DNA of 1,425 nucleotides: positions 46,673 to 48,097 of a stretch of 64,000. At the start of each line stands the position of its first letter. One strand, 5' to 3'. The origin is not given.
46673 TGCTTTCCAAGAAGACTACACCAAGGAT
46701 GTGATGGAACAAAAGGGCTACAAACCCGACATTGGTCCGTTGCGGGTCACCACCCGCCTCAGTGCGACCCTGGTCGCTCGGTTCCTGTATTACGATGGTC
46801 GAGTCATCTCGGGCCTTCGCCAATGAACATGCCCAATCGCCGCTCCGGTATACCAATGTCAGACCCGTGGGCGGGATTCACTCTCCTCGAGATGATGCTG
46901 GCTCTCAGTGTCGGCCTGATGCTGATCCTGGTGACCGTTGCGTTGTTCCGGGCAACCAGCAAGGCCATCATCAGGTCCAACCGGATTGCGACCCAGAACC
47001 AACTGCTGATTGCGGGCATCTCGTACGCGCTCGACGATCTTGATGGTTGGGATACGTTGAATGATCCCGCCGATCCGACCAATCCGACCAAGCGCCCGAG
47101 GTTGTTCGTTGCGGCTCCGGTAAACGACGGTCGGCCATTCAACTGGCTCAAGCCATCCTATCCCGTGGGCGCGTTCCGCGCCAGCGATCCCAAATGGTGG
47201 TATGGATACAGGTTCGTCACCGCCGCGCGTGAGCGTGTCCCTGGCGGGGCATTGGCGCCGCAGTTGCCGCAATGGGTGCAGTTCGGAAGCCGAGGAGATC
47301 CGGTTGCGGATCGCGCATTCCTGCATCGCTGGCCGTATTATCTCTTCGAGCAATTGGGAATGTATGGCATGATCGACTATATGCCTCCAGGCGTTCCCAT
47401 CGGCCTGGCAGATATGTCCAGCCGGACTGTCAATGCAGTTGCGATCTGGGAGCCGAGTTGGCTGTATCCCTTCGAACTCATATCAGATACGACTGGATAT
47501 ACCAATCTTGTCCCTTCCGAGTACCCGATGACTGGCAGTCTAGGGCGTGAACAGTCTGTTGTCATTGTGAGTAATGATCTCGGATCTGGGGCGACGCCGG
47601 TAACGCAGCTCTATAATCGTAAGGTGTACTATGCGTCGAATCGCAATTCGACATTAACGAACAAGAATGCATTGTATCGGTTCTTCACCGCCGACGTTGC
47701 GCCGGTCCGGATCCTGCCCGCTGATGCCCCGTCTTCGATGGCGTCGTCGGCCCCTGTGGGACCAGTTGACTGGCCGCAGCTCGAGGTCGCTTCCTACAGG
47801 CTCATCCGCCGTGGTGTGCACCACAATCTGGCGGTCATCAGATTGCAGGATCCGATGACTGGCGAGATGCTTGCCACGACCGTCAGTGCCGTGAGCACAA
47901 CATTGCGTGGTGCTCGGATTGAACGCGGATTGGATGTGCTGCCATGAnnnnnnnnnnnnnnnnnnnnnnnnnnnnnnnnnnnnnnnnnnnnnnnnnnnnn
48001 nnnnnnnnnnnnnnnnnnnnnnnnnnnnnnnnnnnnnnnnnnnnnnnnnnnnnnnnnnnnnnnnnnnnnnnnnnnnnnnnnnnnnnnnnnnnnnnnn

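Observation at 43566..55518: Orphan operon of seven prepilin-like proteins (191 to about 1090 aa) plus a membrane pseudokinase, with no filament-assembly machinery in the window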

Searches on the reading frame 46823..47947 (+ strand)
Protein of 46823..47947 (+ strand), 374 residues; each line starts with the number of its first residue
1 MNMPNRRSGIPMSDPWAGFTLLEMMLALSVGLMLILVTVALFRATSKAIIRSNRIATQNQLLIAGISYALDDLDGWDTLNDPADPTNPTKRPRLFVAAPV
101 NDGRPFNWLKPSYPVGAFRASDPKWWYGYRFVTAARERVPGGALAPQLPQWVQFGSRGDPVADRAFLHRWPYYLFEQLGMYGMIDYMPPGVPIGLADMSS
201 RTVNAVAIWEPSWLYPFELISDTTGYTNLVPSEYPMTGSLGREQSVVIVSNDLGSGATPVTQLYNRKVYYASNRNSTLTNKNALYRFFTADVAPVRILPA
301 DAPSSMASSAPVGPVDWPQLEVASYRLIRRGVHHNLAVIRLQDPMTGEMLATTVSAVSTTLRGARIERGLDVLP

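Call 3: search_protein_families(library=pfam, max_evalue=0.1, proteins=[window:46823-47947:+])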
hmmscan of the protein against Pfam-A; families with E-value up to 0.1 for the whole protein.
window:46823-47947:+ (374 aa): 1 family
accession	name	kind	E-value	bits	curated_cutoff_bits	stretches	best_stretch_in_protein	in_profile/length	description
PF07963.17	N_methyl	-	0.015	15.3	21.2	1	17-37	5-25/27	Prokaryotic N-terminal methylation motif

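Call 4: search_protein_families(library=ncbifam, max_evalue=0.1, proteins=[window:46823-47947:+])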
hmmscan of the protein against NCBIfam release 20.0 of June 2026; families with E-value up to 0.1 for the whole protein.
window:46823-47947:+ (374 aa): 9 families
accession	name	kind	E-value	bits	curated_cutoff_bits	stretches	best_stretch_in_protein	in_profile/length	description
NF041002.1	pilin_ComGF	equivalog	0.00066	19.9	80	1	17-50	2-35/139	competence type IV pilus minor pilin ComGF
TIGR01708.2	typeII_sec_gspH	equivalog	0.0035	17.3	80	1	17-55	2-41/169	type II secretion system minor pseudopilin GspH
NF007848.0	PRK10557.1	equivalog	0.0051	16.2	120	1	17-60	11-54/192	prepilin peptidase-dependent protein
NF040999.1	pilin_ComGC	equivalog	0.0076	16.4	75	1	17-49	2-34/84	competence type IV pilus major pilin ComGC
TIGR02532.1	IV_pilin_GFxxxE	domain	0.0085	15.9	16.3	1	17-38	2-23/24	prepilin-type N-terminal cleavage/methylation domain-containing protein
NF040982.1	ComGD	equivalog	0.022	15.1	70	1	17-44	2-29/139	competence type IV pilus minor pilin ComGD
NF006453.0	PRK08808.1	equivalog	0.046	12.8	295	0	16-61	6-51/211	type II secretion system protein J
TIGR01710.1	typeII_sec_gspG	equivalog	0.059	13.4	88.85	1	18-73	2-52/134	type II secretion system major pseudopilin GspG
NF041013.1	T4P_ComGE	equivalog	0.095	12.8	49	0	18-41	5-28/83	competence type IV pilus minor pilin ComGE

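Call 34: search_solved_structures(query=A4, max_evalue=10)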
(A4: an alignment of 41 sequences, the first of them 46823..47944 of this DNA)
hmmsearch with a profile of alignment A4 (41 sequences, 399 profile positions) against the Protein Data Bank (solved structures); distinct sequences matched with E-value up to 10: 7.
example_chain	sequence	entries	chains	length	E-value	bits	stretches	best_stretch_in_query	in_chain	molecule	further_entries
7tgg_A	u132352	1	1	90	0.0052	19.5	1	7-45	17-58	Geopilin domain 1 protein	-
9laa_A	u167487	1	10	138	0.011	18.4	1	11-44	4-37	Type IV pilin protein PilA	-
9egp_A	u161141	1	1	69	0.034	16.8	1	12-44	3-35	Geopilin domain 1 protein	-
6hjj_A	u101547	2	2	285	0.63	12.6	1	191-239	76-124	Aurora kinase A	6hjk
9b9g_I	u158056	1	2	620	1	11.9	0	177-234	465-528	Protein phosphatase 3 catalytic subunit alpha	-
6bxi_A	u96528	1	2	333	1.2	11.7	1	183-291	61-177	Serine/threonine-protein kinase 38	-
3mdu_A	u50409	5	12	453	1.3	11.6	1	89-148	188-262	N-formimino-L-Glutamate Iminohydrolase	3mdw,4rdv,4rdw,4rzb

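Call 67: search_protein_families(library=pfam, alignment_id=A4, max_evalue=1)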
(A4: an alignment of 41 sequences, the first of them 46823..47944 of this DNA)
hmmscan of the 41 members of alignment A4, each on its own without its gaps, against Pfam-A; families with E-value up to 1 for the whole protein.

A. member 1, window:46823-47944:+ (374 aa): 1 family
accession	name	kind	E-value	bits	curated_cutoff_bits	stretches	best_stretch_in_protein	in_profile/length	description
PF07963.17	N_methyl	-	0.015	15.3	21.2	1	17-37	5-25/27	Prokaryotic N-terminal methylation motif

B. families by the number of members that match (of 41 scanned): 7 families
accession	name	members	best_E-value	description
PF07963.17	N_methyl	40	6e-07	Prokaryotic N-terminal methylation motif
PF03065.20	Glyco_hydro_57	1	0.035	Glycosyl hydrolase family 57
PF00137.26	ATP-synt_C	1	0.043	ATP synthase subunit C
PF20192.3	DUF6555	1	0.047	Family of unknown function (DUF6555)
PF01241.23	PSI_PSAK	1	0.048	Photosystem I psaG / psaK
PF24238.1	CDGP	1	0.11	CDGP domain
PF22111.2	MtrC-MtrF_N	1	0.17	Decaheme cytochrome c component MtrC/MtrF N-terminal domain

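Call 77: search_protein_families(library=ncbifam, alignment_id=A4, max_evalue=0.1)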
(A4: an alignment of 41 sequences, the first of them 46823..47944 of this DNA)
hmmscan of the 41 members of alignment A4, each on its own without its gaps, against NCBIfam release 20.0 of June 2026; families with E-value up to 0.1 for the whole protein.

A. member 1, window:46823-47944:+ (374 aa): 9 families
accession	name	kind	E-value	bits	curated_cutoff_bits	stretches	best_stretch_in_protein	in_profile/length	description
NF041002.1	pilin_ComGF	equivalog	0.00066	19.9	80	1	17-50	2-35/139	competence type IV pilus minor pilin ComGF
TIGR01708.2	typeII_sec_gspH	equivalog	0.0035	17.3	80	1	17-55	2-41/169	type II secretion system minor pseudopilin GspH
NF007848.0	PRK10557.1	equivalog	0.0051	16.2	120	1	17-60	11-54/192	prepilin peptidase-dependent protein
NF040999.1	pilin_ComGC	equivalog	0.0076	16.4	75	1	17-49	2-34/84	competence type IV pilus major pilin ComGC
TIGR02532.1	IV_pilin_GFxxxE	domain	0.0085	15.9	16.3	1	17-38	2-23/24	prepilin-type N-terminal cleavage/methylation domain-containing protein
NF040982.1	ComGD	equivalog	0.022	15.1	70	1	17-44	2-29/139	competence type IV pilus minor pilin ComGD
NF006453.0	PRK08808.1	equivalog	0.046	12.8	295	0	16-61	6-51/211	type II secretion system protein J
TIGR01710.1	typeII_sec_gspG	equivalog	0.059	13.4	88.85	1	18-73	2-52/134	type II secretion system major pseudopilin GspG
NF041013.1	T4P_ComGE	equivalog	0.095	12.8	49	0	18-41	5-28/83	competence type IV pilus minor pilin ComGE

B. families by the number of members that match (of 41 scanned): 22 families
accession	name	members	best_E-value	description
TIGR02532.1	IV_pilin_GFxxxE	33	2.9e-06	prepilin-type N-terminal cleavage/methylation domain-containing protein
NF007848.0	PRK10557.1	24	1.8e-05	prepilin peptidase-dependent protein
TIGR01707.1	gspI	11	0.0027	type II secretion system minor pseudopilin GspI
NF041002.1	pilin_ComGF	9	0.00066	competence type IV pilus minor pilin ComGF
NF041013.1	T4P_ComGE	9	0.0058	competence type IV pilus minor pilin ComGE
NF006453.0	PRK08808.1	8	0.0003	type II secretion system protein J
TIGR01708.2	typeII_sec_gspH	7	0.0027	type II secretion system minor pseudopilin GspH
NF040999.1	pilin_ComGC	5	0.0076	competence type IV pilus major pilin ComGC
TIGR01711.1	gspJ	5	0.011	type II secretion system minor pseudopilin GspJ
NF007660.0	PRK10332.1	5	0.02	prepilin-type N-terminal cleavage/methylation domain-containing protein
NF040982.1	ComGD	3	0.0085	competence type IV pilus minor pilin ComGD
NF038304.1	EPS_HpsC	3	0.017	hormogonium polysaccharide secretion pseudopilin HpsC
TIGR02596.1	TIGR02596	2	0.0072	Verru_Chthon cassette protein D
NF007800.0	PRK10506.1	2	0.048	prepilin peptidase-dependent protein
TIGR01710.1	typeII_sec_gspG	2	0.059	type II secretion system major pseudopilin GspG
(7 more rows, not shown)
